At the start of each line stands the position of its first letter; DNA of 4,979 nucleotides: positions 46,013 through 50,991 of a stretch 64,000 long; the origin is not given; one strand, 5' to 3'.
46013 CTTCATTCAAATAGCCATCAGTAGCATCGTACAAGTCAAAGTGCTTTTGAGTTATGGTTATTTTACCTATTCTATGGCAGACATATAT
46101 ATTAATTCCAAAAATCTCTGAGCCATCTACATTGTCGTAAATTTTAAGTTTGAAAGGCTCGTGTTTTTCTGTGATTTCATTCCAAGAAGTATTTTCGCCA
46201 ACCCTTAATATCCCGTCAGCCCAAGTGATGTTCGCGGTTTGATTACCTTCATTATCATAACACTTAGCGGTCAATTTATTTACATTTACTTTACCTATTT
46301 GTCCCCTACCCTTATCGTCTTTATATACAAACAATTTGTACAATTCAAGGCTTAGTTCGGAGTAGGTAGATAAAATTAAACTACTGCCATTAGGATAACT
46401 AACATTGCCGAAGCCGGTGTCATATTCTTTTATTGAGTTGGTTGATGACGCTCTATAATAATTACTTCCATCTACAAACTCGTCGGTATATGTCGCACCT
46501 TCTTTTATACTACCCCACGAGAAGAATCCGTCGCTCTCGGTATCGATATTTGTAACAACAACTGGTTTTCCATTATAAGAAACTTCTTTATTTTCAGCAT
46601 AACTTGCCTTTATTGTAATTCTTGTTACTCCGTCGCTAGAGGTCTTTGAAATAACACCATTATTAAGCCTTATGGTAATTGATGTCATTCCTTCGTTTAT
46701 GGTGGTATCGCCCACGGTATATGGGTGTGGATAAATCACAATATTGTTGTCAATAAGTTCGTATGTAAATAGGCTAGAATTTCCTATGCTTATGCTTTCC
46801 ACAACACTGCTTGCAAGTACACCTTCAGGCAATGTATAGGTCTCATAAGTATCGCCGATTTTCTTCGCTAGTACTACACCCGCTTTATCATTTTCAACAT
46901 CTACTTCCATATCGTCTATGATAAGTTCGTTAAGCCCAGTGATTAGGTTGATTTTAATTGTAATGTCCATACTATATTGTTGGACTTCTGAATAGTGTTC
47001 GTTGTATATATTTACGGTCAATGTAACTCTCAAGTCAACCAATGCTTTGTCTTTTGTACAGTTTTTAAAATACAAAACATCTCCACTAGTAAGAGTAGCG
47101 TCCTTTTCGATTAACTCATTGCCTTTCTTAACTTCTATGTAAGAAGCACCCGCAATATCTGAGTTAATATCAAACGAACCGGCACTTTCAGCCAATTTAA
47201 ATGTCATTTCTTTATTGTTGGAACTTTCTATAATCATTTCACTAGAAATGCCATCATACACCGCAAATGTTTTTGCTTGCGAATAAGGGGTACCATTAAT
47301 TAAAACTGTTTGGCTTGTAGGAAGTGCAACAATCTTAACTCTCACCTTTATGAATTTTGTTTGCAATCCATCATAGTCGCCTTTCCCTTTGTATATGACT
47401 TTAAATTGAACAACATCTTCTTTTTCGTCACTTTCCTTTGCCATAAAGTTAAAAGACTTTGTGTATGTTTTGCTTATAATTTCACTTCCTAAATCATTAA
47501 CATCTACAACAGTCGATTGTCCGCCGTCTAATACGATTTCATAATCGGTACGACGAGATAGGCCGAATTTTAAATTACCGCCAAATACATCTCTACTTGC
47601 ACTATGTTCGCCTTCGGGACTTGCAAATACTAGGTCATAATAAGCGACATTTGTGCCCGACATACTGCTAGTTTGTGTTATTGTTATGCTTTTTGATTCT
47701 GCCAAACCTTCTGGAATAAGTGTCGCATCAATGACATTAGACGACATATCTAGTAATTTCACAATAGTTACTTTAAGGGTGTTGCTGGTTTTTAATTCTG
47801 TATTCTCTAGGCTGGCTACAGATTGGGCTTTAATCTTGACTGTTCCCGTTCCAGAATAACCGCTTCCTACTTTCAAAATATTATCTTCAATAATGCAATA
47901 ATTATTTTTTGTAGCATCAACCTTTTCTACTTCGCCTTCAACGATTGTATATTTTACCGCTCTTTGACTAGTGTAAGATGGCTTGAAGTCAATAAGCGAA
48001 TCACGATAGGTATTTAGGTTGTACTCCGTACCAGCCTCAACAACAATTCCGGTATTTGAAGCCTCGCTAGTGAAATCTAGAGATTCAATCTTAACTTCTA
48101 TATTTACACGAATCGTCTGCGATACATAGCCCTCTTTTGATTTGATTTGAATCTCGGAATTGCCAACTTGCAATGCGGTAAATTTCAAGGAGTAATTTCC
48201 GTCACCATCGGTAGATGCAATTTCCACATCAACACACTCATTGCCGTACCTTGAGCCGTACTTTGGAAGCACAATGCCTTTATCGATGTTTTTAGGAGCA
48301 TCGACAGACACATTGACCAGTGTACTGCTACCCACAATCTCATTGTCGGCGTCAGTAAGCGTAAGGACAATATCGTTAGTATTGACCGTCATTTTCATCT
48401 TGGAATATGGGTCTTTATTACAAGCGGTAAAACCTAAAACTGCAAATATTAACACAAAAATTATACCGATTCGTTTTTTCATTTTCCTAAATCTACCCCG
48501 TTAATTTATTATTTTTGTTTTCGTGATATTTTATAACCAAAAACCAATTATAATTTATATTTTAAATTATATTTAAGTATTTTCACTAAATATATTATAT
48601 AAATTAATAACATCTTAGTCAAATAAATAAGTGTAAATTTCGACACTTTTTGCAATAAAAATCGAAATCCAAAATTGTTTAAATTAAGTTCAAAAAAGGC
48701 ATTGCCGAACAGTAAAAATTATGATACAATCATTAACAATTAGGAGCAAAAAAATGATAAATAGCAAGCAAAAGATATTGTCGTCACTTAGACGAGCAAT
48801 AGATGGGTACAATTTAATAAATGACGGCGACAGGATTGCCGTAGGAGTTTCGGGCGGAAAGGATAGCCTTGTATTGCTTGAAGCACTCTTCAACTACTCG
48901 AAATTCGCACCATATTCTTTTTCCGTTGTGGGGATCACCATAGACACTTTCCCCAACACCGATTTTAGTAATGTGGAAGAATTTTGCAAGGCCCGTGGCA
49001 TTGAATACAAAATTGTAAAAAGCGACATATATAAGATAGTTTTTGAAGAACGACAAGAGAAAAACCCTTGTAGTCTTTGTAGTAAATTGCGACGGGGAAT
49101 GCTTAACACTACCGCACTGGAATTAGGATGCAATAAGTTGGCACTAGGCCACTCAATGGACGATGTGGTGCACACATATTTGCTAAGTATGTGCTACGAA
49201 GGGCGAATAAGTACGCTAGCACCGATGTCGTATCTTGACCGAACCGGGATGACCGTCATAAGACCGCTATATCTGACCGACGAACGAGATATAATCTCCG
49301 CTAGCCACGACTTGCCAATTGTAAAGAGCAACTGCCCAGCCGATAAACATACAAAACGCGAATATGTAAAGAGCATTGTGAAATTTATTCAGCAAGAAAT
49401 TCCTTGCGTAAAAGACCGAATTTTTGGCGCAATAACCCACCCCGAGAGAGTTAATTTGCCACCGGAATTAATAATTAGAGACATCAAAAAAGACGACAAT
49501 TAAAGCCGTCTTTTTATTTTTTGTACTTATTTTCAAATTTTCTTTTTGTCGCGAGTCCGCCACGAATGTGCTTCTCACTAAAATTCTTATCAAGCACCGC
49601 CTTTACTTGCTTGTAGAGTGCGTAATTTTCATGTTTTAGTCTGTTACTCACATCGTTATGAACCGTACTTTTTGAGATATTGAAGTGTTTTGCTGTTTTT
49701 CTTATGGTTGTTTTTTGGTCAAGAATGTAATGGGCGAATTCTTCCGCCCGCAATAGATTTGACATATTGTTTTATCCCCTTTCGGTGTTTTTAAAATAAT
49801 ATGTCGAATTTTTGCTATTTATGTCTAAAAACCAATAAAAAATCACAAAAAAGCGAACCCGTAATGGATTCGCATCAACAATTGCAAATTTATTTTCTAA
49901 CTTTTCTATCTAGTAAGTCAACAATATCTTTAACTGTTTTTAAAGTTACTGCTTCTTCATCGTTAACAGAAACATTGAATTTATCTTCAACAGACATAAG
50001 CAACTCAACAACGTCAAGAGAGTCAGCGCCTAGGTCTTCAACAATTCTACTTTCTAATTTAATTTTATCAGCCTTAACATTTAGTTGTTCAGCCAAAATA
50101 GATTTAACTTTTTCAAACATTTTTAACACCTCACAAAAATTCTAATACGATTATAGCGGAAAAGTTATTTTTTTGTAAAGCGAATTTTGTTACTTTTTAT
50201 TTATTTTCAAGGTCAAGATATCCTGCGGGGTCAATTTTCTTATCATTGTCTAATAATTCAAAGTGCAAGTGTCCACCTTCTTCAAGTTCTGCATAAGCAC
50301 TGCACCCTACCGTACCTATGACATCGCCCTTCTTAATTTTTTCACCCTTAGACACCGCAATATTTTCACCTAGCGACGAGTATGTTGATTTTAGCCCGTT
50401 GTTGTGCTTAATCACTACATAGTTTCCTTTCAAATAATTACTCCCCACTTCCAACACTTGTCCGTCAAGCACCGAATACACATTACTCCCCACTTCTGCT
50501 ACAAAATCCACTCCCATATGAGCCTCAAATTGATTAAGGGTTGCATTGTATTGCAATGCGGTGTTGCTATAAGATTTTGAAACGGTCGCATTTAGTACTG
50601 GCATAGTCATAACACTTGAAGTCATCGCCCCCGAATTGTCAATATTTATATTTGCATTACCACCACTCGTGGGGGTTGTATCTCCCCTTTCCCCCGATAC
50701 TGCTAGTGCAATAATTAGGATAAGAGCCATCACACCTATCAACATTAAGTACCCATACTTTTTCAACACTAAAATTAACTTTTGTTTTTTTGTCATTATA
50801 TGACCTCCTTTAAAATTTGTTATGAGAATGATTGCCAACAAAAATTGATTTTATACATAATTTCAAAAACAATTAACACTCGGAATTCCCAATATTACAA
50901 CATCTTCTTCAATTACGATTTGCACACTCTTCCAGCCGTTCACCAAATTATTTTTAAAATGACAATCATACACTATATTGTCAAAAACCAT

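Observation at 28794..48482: Giant ORF 2: 6,562-aa lipoprotein combining GLUG modules with a second solenoid type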

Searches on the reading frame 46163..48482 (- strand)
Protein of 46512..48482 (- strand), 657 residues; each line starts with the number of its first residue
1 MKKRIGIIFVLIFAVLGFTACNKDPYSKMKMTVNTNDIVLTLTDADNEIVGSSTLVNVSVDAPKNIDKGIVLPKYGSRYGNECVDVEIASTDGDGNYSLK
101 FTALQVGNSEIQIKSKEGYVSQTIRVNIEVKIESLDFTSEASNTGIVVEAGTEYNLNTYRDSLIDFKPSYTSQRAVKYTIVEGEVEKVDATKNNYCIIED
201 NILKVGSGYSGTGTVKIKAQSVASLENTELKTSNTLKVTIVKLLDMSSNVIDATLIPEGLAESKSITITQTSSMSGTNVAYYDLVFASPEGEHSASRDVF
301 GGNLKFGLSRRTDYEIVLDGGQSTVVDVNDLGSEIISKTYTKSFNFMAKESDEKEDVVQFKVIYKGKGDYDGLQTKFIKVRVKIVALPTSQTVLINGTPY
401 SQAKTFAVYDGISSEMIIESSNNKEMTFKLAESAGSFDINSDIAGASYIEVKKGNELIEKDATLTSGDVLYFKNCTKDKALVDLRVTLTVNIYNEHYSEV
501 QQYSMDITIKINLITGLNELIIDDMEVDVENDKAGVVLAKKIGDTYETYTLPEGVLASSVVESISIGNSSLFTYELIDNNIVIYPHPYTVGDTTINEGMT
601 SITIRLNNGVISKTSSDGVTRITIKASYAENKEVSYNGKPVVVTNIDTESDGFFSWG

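Call 7: search_protein_families(library=pfam, proteins=[window:46512-48482:-], max_evalue=10)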
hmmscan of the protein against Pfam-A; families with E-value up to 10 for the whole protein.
window:46512-48482:- (657 aa): 3 families
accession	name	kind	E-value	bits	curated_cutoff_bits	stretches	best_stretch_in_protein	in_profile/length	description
PF08770.17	SoxZ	-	0.026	14.7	25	1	598-647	10-59/98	Sulphur oxidation protein SoxZ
PF08141.18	SspH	-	0.053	14.1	25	1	629-650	13-34/58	Small acid-soluble spore protein H family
PF13355.12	ARC6-like_IMS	-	0.31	12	22.8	1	124-182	51-109/117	ARC6-like, IMS domain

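Call 17: search_protein_families(library=ncbifam, proteins=[window:46512-48482:-], max_evalue=1)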
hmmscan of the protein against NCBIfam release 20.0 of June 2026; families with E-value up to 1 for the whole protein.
window:46512-48482:- (657 aa): 1 family
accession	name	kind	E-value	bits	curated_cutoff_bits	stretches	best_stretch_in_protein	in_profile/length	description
TIGR02861.1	SASP_H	subfamily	0.023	14.9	47.9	1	630-651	14-34/58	H-type small acid-soluble spore protein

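Call 41: find_homologous_proteins(query=A1)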
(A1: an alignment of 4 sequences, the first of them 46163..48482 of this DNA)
Query A1 (4 sequences): 8000 candidates shared short words with the query, none scored E <= 0.001.

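Call 77: search_solved_structures(query=A1, max_evalue=10)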
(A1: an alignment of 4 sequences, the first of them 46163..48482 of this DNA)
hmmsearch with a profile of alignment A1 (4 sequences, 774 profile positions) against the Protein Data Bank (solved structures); distinct sequences matched with E-value up to 10: 1.
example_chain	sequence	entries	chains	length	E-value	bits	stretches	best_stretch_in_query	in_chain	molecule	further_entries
9kyf_A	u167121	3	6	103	0.14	13.8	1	460-533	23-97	N(4)-acetylcytidine amidohydrolase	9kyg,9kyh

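Call 78: search_protein_families(library=pfam, alignment_id=A1, max_evalue=1)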
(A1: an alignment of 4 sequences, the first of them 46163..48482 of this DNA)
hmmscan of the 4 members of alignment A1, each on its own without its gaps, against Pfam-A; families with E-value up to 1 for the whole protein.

A. member 1, window:46163-48482:- (773 aa): 3 families
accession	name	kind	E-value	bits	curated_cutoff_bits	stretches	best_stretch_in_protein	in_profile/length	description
PF08770.17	SoxZ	-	0.034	14.3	25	0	598-647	10-59/98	Sulphur oxidation protein SoxZ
PF08141.18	SspH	-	0.051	14.2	25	1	629-650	13-34/58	Small acid-soluble spore protein H family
PF13355.12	ARC6-like_IMS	-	0.73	10.8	22.8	1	124-182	51-109/117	ARC6-like, IMS domain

B. families by the number of members that match (of 4 scanned): 5 families
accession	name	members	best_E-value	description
PF09394.16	Inhibitor_I42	1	0.0096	Chagasin family peptidase inhibitor I42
PF08770.17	SoxZ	1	0.034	Sulphur oxidation protein SoxZ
PF00630.25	Filamin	1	0.043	Filamin/ABP280 repeat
PF08141.18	SspH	1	0.051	Small acid-soluble spore protein H family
PF13355.12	ARC6-like_IMS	1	0.73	ARC6-like, IMS domain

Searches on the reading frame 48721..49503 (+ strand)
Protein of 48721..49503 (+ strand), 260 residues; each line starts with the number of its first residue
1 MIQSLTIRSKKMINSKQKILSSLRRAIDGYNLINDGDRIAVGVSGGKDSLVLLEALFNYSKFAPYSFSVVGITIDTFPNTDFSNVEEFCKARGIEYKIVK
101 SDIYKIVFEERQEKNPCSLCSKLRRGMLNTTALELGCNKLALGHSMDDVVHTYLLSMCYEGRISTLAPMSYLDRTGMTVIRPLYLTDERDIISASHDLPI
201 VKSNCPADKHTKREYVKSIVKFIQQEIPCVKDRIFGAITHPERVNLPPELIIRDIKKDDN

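Call 5: search_protein_families(library=pfam, proteins=[window:48721-49503:+])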
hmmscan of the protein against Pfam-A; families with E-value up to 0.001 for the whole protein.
window:48721-49503:+ (260 aa): 1 family
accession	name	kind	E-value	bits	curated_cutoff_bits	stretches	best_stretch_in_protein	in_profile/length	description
PF01171.26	ATP_bind_3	-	7.2e-15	55.6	27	1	39-193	2-154/182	PP-loop family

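Call 11: find_encoding_contigs(protein=window:48721-49503:+, flank=10000, max_places=5)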
Protein window:48721-49503:+ (260 aa): no gene with exactly this product is on record in the collection.

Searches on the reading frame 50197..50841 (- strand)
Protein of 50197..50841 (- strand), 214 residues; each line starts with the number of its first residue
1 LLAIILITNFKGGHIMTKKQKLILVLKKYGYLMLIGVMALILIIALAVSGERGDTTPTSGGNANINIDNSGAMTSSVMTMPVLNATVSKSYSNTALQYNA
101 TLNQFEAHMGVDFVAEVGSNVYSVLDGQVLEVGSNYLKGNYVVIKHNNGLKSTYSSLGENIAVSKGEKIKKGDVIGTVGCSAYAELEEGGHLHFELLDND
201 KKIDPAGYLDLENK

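Call 5: search_protein_families(library=pfam, proteins=[window:50197-50841:-])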
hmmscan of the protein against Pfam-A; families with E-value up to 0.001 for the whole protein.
window:50197-50841:- (214 aa): 1 family
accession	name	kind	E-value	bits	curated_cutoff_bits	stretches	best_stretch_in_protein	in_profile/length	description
PF01551.29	Peptidase_M23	-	6.2e-25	87.7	28.7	1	107-205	2-96/96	Peptidase family M23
